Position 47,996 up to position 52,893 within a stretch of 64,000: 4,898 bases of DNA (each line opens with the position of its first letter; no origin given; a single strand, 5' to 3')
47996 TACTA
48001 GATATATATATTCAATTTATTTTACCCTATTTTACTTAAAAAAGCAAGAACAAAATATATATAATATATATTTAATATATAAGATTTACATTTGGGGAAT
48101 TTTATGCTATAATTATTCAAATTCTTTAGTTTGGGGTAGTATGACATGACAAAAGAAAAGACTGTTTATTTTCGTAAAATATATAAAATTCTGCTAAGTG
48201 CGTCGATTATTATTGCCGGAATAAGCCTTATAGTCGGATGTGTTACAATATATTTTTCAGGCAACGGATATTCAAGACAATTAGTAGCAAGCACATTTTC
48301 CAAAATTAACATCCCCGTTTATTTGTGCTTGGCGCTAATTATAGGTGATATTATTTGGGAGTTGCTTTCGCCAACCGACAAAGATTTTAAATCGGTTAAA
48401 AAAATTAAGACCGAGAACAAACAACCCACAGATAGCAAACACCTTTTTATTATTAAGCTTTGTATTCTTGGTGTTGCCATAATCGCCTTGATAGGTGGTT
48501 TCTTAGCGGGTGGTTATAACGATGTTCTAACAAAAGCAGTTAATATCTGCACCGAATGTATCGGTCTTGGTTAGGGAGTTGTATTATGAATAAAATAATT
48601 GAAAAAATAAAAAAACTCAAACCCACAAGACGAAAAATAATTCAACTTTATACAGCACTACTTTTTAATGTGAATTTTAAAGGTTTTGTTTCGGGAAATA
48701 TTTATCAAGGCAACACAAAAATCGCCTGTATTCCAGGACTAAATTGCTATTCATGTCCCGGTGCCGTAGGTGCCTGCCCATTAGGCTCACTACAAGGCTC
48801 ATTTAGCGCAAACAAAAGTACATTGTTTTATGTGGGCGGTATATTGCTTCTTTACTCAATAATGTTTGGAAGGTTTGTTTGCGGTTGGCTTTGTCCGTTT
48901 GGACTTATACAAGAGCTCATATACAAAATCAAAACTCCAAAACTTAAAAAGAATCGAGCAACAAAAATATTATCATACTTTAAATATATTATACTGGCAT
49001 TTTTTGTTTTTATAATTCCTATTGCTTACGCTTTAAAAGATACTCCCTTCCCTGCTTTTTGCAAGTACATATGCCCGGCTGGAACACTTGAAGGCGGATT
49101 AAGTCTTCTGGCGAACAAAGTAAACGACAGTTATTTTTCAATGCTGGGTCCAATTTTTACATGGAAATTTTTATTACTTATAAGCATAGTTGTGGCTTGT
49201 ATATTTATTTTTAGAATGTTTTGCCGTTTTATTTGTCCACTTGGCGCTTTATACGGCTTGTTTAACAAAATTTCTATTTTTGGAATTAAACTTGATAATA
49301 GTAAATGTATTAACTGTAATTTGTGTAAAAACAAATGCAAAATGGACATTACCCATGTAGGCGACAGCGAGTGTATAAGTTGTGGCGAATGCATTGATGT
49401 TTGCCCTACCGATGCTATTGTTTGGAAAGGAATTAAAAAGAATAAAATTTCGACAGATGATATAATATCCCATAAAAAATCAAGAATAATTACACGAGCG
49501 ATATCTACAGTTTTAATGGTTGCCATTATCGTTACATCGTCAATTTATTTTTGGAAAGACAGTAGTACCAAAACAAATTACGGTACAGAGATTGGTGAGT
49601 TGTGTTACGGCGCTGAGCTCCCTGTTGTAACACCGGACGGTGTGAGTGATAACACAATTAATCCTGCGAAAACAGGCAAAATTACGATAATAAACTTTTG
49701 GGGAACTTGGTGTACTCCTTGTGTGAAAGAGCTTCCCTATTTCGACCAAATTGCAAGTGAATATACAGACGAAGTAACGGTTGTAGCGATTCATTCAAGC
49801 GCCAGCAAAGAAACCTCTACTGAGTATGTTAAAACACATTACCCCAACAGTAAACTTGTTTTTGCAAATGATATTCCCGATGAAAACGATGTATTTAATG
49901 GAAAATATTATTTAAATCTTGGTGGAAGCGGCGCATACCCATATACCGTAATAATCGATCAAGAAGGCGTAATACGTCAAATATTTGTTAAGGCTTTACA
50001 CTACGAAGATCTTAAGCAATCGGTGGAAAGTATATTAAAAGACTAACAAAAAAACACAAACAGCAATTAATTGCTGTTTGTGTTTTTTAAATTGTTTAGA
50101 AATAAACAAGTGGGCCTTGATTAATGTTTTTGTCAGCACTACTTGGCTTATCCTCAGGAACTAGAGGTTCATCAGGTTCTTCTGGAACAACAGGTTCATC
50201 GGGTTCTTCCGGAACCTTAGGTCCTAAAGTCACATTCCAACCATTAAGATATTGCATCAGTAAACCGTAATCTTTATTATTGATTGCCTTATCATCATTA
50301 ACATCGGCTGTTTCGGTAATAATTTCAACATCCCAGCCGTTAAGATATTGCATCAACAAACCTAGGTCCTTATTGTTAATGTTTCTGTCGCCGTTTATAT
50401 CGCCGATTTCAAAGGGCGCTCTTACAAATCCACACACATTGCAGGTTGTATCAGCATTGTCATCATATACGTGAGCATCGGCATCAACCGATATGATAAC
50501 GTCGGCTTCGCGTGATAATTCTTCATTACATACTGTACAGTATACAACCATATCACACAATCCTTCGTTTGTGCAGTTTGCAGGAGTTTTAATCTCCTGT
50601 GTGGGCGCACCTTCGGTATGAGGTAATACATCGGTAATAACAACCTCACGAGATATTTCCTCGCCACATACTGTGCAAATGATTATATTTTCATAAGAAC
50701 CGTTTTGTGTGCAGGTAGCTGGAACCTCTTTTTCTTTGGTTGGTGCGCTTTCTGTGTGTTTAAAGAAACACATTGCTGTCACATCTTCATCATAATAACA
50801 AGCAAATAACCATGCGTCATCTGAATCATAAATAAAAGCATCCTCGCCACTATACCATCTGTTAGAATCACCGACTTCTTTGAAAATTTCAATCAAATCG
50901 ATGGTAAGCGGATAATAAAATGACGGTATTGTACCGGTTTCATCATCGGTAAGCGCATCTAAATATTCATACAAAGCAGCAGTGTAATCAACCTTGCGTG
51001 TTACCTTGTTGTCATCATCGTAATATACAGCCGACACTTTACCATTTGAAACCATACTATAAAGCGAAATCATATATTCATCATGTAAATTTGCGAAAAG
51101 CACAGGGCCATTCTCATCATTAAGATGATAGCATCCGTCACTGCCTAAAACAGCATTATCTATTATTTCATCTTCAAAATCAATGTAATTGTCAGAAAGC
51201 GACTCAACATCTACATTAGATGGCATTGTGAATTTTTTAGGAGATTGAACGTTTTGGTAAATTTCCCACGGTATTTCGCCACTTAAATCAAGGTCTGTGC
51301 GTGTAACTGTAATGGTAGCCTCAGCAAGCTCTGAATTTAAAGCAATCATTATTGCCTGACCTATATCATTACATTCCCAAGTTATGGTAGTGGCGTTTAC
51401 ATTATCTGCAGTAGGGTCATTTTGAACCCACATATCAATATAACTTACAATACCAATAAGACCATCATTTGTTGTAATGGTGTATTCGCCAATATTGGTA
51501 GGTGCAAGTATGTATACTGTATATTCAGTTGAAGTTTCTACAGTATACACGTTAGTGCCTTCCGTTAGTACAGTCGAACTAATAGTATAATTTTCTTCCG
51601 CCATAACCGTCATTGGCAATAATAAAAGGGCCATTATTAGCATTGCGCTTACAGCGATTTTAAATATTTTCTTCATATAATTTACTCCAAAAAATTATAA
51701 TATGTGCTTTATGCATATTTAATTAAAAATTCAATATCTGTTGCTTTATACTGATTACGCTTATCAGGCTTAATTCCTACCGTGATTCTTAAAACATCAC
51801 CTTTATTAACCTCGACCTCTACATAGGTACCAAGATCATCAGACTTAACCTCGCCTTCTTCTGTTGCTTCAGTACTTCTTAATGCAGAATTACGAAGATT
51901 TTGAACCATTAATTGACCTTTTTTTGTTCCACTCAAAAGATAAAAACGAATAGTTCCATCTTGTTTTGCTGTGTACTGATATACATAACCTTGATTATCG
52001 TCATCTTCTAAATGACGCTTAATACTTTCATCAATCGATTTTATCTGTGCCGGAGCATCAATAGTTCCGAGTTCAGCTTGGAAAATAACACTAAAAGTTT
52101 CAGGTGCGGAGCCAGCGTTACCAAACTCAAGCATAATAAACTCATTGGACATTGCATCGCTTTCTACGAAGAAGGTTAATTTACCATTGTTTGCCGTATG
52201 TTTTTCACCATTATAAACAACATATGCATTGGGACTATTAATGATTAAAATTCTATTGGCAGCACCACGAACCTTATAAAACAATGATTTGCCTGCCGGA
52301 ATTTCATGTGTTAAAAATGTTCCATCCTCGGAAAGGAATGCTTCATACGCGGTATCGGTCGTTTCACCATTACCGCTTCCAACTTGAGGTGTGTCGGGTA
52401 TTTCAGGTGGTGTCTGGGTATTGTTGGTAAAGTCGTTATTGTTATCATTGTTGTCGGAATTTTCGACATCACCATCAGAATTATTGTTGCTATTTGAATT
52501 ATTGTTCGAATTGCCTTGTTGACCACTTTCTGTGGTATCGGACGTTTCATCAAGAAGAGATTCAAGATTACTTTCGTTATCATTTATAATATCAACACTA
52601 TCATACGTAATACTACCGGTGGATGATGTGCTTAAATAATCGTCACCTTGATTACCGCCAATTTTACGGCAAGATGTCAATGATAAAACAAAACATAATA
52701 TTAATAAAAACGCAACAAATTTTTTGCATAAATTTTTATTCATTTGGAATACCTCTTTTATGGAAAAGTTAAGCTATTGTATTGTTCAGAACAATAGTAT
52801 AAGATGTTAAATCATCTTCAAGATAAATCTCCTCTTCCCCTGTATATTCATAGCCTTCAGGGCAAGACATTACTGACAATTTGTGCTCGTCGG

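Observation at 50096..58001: Six-gene operon of secreted modular proteins built around TlpA-type thioredoxins: candidate undescribed extracytoplasmic redox and surface system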

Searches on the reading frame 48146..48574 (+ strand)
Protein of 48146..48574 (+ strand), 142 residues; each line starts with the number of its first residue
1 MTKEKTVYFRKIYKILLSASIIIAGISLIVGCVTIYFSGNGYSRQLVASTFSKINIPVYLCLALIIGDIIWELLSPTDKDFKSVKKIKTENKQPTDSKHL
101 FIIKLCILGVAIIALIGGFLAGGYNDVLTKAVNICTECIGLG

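Call 3: search_protein_families(library=pfam, proteins=[window:48146-48574:+], max_evalue=0.01)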
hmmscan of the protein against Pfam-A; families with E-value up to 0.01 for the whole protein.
window:48146-48574:+ (142 aa): 0 families

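Call 4: search_protein_families(library=ncbifam, proteins=[window:48146-48574:+], max_evalue=0.01)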
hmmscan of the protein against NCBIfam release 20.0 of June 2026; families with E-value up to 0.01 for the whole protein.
window:48146-48574:+ (142 aa): 2 families
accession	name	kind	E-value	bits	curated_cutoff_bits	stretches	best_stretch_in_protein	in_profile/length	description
NF040920.1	CD1871A_fam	domain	1.4e-07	31.2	32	1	105-142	1-38/38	CD1871A family CXXC motif-containing protein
NF009318.0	PRK12674.2-3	equivalog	0.0046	17.2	97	0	12-69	2-58/102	Na+/H+ antiporter subunit G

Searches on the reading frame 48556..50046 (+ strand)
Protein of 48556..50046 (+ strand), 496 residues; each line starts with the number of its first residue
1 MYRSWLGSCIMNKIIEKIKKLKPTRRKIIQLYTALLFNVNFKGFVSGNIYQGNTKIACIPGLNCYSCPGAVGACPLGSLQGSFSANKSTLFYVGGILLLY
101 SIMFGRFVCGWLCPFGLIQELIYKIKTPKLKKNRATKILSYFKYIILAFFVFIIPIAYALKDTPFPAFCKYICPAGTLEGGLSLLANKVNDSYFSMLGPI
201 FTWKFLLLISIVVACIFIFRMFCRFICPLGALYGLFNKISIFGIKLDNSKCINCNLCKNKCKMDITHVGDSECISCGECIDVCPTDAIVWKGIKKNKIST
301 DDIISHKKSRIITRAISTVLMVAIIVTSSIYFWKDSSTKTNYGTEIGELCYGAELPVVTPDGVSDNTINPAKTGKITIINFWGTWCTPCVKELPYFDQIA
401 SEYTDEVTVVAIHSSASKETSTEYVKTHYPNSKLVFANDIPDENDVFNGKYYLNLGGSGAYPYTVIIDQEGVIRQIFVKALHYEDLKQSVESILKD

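Call 3: search_protein_families(library=pfam, proteins=[window:48556-50046:+], max_evalue=0.01)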
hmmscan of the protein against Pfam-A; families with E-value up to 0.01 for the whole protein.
window:48556-50046:+ (496 aa): 14 families
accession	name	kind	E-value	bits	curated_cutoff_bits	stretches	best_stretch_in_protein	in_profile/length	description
PF12801.12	Fer4_5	-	3.1e-18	65.9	22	2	90-127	6-42/48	4Fe-4S binding domain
PF08534.16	Redoxin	-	2.7e-11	43.9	26.6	1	355-482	6-137/148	Redoxin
PF00578.27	AhpC-TSA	-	6.8e-11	42.6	26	1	373-475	24-123/124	AhpC/TSA family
PF00037.32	Fer4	-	3.1e-09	36.7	21.1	1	271-288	6-23/24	4Fe-4S binding domain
PF00085.26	Thioredoxin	-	7.8e-09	35.9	23.5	1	373-440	17-84/103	Thioredoxin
PF12838.12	Fer4_7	-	1e-07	32.7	27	2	273-296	2-25/52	4Fe-4S dicluster domain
PF13905.12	Thioredoxin_8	-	2.1e-07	31.6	27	1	374-471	1-92/94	Thioredoxin-like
PF13484.11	Fer4_16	-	4.5e-06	27.8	30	1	272-310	1-41/66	4Fe-4S double cluster binding domain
PF13237.11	Fer4_10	-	7.3e-05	23.1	25.5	2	244-284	2-53/53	4Fe-4S dicluster domain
PF14697.11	Fer4_21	-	9.3e-05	22.9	35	2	246-288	3-57/59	4Fe-4S dicluster domain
PF17179.9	Fer4_22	-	0.0011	20.2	27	0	272-285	1-14/95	4Fe-4S dicluster domain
PF12800.12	Fer4_4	-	0.0011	19.6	24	1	271-285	2-16/17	4Fe-4S binding domain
PF12837.12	Fer4_6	-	0.0019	18.5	25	1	273-288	9-24/24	4Fe-4S binding domain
PF13187.11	Fer4_9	-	0.0028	18.1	27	0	250-288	1-52/52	4Fe-4S dicluster domain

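Call 4: search_protein_families(library=ncbifam, proteins=[window:48556-50046:+], max_evalue=0.01)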
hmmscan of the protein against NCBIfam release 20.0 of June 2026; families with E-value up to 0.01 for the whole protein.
window:48556-50046:+ (496 aa): 45 families (the best 25 are shown)
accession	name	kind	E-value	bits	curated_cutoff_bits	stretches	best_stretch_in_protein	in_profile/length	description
TIGR02163.1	napH_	subfamily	8.5e-22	77.9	213.05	1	26-289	5-252/255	NapH/MauN family ferredoxin-type protein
NF002854.0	PRK03147.1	subfamily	6.5e-17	62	170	1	306-493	2-172/176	thiol-disulfide oxidoreductase ResA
NF007013.0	PRK09477.1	equivalog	8.3e-17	61.2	234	1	76-292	72-278/286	quinol dehydrogenase ferredoxin subunit NapH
NF041202.1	StoA_CxxC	exception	2.5e-12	47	210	1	365-487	44-158/163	endospore biogenesis thiol-disulfide oxidoreductase StoA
TIGR00385.1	dsbE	subfamily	5.7e-11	42.3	123.15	1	371-490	60-167/173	DsbE family thiol:disulfide interchange protein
NF046105.1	TransRegNosR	equivalog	6.8e-11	41.2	1000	2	203-282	579-661/680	transcriptional regulator NosR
NF047696.1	ThlDiSintTplARhiz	equivalog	6.6e-10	39.1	230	1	373-472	96-192/219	thiol:disulfide interchange protein TlpA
TIGR01068.1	thioredoxin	equivalog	9.1e-09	35.4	96.8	1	374-425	14-65/101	thioredoxin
NF008229.0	PRK10996.1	equivalog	1.3e-08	34.6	125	1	373-430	51-108/141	thioredoxin TrxC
NF058577.1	FdxA_fam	equivalog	3.1e-07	30.5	65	2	267-302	3-37/52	4Fe-4S ferredoxin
NF006898.0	PRK09381.1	equivalog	6.4e-07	29.7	138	1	372-431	19-78/109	thioredoxin TrxA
TIGR01126.1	pdi_dom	equivalog_domain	3.2e-06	27.4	107.2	1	373-438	13-81/105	protein disulfide-isomerase domain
NF003475.0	PRK05113.1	equivalog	5.4e-06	26.4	203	1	265-292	107-134/190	electron transport complex subunit RsxB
NF045874.1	Vhu_polyferre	exception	6.6e-06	25.1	600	1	217-295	32-111/381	F420-non-reducing hydrogenase associated-polyferredoxin VhuB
NF007382.0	PRK09898.1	equivalog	1.1e-05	25.1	213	1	223-291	131-204/208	ferredoxin-like protein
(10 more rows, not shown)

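Call 48: find_homologous_proteins(query=window:48556-50046:+)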
Query window:48556-50046:+ (496 aa): 8000 proteins with E <= 0.001 among 8000 candidates; the best 120 are listed.
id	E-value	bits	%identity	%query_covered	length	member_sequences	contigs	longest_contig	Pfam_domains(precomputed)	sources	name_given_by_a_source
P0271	0.0e+0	1119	100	98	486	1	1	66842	PF12801.13,PF00085.27,PF08534.17,PF00037.33,PF13905.13,PF13484.12,PF12838.13,PF00578.28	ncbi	-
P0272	2.6e-286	968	83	98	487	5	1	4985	PF12801.13,PF00085.27,PF08534.17,PF00037.33,PF13905.13,PF13484.12,PF12838.13,PF00578.28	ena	-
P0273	6.2e-286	967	83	98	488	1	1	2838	PF12801.13,PF00085.27,PF08534.17,PF00037.33,PF13905.13,PF12838.13,PF00578.28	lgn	-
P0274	4.6e-284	961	82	95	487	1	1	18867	PF12801.13,PF00085.27,PF08534.17,PF00037.33,PF13905.13,PF13484.12,PF12838.13,PF00578.28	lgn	-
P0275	5.7e-284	961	82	95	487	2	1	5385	PF12801.13,PF00085.27,PF08534.17,PF00037.33,PF13905.13,PF13484.12,PF12838.13,PF00578.28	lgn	-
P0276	9.4e-284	960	82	95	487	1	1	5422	PF12801.13,PF00085.27,PF08534.17,PF00037.33,PF13905.13,PF13484.12,PF12838.13,PF00578.28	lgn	-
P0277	4.7e-283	958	81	95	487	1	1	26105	PF12801.13,PF00085.27,PF08534.17,PF00037.33,PF13905.13,PF13484.12,PF12838.13,PF00578.28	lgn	-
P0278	2.1e-282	955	83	98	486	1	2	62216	PF12801.13,PF00085.27,PF08534.17,PF00037.33,PF13905.13,PF13484.12,PF12838.13,PF00578.28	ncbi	-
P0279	5.3e-280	947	82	98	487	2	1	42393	PF12801.13,PF00085.27,PF08534.17,PF00037.33,PF13905.13,PF13484.12,PF12838.13,PF00578.28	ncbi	-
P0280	1.2e-279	946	80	98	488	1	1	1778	PF12801.13,PF00085.27,PF08534.17,PF00037.33,PF13905.13,PF13484.12,PF12838.13,PF00578.28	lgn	-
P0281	1.9e-278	942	80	98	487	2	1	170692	PF12801.13,PF00085.27,PF08534.17,PF00037.33,PF13905.13,PF13484.12,PF12838.13,PF00578.28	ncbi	-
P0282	1.4e-277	939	80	97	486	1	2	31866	PF12801.13,PF00085.27,PF08534.17,PF00037.33,PF13905.13,PF13484.12,PF12838.13,PF00578.28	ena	-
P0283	2.1e-277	939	81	98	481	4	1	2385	PF12801.13,PF00085.27,PF08534.17,PF00037.33,PF13905.13,PF12838.13,PF00578.28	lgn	-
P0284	2.7e-276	935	81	97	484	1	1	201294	PF12801.13,PF00085.27,PF08534.17,PF00037.33,PF13905.13,PF13484.12,PF12838.13,PF00578.28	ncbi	-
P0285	2.8e-274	929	79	98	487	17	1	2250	PF12801.13,PF00085.27,PF08534.17,PF00037.33,PF13905.13,PF12838.13,PF00578.28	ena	-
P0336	6.8e-235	799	69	98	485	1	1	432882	PF12801.13,PF00085.27,PF08534.17,PF00037.33,PF13484.12,PF12838.13,PF00578.28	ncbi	-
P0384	6.8e-226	769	67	98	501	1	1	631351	PF12801.13,PF00085.27,PF08534.17,PF00037.33,PF13905.13,PF13746.12,PF13484.12,PF12838.13,PF00578.28,PF13187.12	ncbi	-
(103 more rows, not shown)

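Call 49: find_encoding_contigs(protein=P0336, flank=10000, max_places=1)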
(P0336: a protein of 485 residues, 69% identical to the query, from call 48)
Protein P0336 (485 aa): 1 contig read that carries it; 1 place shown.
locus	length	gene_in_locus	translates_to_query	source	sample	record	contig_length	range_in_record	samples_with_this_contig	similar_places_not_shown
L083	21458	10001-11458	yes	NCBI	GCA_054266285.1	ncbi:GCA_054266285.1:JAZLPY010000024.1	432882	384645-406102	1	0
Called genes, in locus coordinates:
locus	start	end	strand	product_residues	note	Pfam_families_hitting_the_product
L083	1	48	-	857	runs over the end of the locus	PF00496:SBP_bac_5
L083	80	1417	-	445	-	-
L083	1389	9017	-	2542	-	PF00082:Peptidase_S8, PF02225:PA, PF02368:Big_2 (weak), PF13306:LRR_5, PF13855:LRR_8 (faint), PF13306:LRR_5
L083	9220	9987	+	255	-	-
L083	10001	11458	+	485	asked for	PF13484:Fer4_16 (faint), PF12801:Fer4_5, PF00037:Fer4 (weak), PF12838:Fer4_7 (weak), PF00578:AhpC-TSA, PF08534:Redoxin, PF00085:Thioredoxin (weak)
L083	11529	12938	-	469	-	PF00704:Glyco_hydro_18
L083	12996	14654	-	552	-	PF02690:Na_Pi_cotrans, PF01895:PhoU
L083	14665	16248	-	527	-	PF02838:Glyco_hydro_20b, PF00728:Glyco_hydro_20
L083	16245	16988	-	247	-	PF03009:GDPD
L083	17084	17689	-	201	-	PF09551:Spore_II_R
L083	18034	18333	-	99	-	PF06949:DUF1292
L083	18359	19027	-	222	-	-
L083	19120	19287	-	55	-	-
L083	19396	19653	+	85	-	PF07441:BofA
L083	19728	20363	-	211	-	PF13021:DUF3885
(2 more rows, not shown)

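Call 50: find_encoding_contigs(protein=P0384, flank=10000, max_places=1)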
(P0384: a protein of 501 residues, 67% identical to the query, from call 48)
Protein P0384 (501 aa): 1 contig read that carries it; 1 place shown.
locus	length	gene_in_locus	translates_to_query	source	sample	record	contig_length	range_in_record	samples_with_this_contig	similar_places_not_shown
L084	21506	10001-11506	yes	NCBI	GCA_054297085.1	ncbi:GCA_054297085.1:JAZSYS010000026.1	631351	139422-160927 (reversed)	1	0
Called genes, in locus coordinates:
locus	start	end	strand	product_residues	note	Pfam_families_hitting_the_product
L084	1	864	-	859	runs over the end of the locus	PF00496:SBP_bac_5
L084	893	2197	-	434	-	-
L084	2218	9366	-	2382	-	PF00082:Peptidase_S8, PF02225:PA, PF02368:Big_2 (faint), PF06280:fn3_5, PF22359:Big-like (faint), PF13306:LRR_5, PF13855:LRR_8 (faint), PF13306:LRR_5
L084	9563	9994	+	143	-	-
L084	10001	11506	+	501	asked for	PF12801:Fer4_5, PF13746:Fer4_18 (weak), PF00037:Fer4 (weak), PF13484:Fer4_16 (weak), PF00085:Thioredoxin (weak), PF00578:AhpC-TSA, PF08534:Redoxin, PF13905:Thioredoxin_8 (weak), +2 more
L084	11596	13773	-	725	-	PF16875:Glyco_hydro_36N, PF02065:Melibiase, PF01055:Glyco_hydro_31_2nd (faint), PF16499:Melibiase_2 (weak), PF16874:Glyco_hydro_36C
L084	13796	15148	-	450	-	PF03448:MgtE_N, PF00571:CBS, PF01769:MgtE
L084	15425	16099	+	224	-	PF03167:UDG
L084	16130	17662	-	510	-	PF13687:DUF4153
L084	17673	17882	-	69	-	PF13443:HTH_26, PF01381:HTH_3 (weak)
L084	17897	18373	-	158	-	PF11188:DUF2975 (faint)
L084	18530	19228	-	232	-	-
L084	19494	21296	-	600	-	PF02838:Glyco_hydro_20b, PF00728:Glyco_hydro_20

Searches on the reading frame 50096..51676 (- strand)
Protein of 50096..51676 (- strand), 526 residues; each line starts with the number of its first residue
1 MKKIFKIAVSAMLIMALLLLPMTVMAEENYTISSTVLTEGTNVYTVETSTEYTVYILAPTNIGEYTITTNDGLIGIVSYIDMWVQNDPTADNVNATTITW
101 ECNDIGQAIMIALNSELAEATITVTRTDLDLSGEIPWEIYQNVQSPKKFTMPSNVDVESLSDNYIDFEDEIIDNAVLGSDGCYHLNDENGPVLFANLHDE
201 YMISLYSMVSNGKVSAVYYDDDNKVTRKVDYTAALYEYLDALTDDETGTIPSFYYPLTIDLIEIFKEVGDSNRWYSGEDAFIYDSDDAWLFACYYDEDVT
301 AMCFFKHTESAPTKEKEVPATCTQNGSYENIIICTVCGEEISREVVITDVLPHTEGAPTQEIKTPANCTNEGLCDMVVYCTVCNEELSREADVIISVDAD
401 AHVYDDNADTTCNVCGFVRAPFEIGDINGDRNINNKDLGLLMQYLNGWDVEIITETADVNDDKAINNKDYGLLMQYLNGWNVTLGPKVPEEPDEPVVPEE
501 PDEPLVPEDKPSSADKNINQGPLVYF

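Call 3: search_protein_families(library=pfam, proteins=[window:50096-51676:-], max_evalue=0.01)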
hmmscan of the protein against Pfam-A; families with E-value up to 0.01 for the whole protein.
window:50096-51676:- (526 aa): 1 family
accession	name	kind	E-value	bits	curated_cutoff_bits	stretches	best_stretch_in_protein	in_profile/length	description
PF00404.24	Dockerin_1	-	6.9e-09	36.2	22.9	1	425-478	2-57/57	Dockerin type I domain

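Call 4: search_protein_families(library=ncbifam, proteins=[window:50096-51676:-], max_evalue=0.01)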
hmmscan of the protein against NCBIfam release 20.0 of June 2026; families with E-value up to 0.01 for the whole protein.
window:50096-51676:- (526 aa): 1 family
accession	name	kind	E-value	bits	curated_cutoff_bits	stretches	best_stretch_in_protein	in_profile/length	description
NF049990.1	CellobisidaseCelK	equivalog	1.8e-06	26.5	1700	1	423-479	828-884/889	cellulose 1,4-beta-cellobiosidase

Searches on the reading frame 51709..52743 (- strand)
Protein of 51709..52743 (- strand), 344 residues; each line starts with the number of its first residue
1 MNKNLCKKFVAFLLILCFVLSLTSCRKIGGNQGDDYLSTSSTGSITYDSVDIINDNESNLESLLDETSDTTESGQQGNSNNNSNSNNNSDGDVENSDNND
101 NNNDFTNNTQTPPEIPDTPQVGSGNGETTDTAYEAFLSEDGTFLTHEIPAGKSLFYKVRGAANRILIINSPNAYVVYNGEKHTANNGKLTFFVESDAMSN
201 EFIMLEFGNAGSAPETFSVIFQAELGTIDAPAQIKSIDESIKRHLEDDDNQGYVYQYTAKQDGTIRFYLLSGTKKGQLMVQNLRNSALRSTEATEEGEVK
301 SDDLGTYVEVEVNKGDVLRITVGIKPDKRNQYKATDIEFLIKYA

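Call 3: search_protein_families(library=pfam, proteins=[window:51709-52743:-], max_evalue=0.01)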
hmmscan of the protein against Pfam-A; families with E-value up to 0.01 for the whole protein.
window:51709-52743:- (344 aa): 0 families

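Call 4: search_protein_families(library=ncbifam, proteins=[window:51709-52743:-], max_evalue=0.01)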
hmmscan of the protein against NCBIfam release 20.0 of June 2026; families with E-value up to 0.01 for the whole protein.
window:51709-52743:- (344 aa): 0 families

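Call 47: search_solved_structures(query=window:51709-52743:-, max_evalue=1)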
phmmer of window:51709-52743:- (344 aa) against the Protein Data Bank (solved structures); distinct sequences matched with E-value up to 1: 7.
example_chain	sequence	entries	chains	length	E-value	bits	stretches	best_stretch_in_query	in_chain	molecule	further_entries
8zls_A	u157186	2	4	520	0.2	14.1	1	210-281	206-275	MaDS1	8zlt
1kj1_D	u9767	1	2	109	0.7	12.3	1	134-185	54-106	lectin II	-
1kj1_A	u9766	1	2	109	0.8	12.1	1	130-180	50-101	lectin I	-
1bwu_Q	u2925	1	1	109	0.92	11.9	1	132-185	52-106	PROTEIN (AGGLUTININ)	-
1bwu_P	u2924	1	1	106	0.93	11.9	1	129-180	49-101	PROTEIN (AGGLUTININ)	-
1bwu_A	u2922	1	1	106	0.94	11.9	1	130-180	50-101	PROTEIN (AGGLUTININ)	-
4h3o_A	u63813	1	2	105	0.95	11.9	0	132-179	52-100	Lectin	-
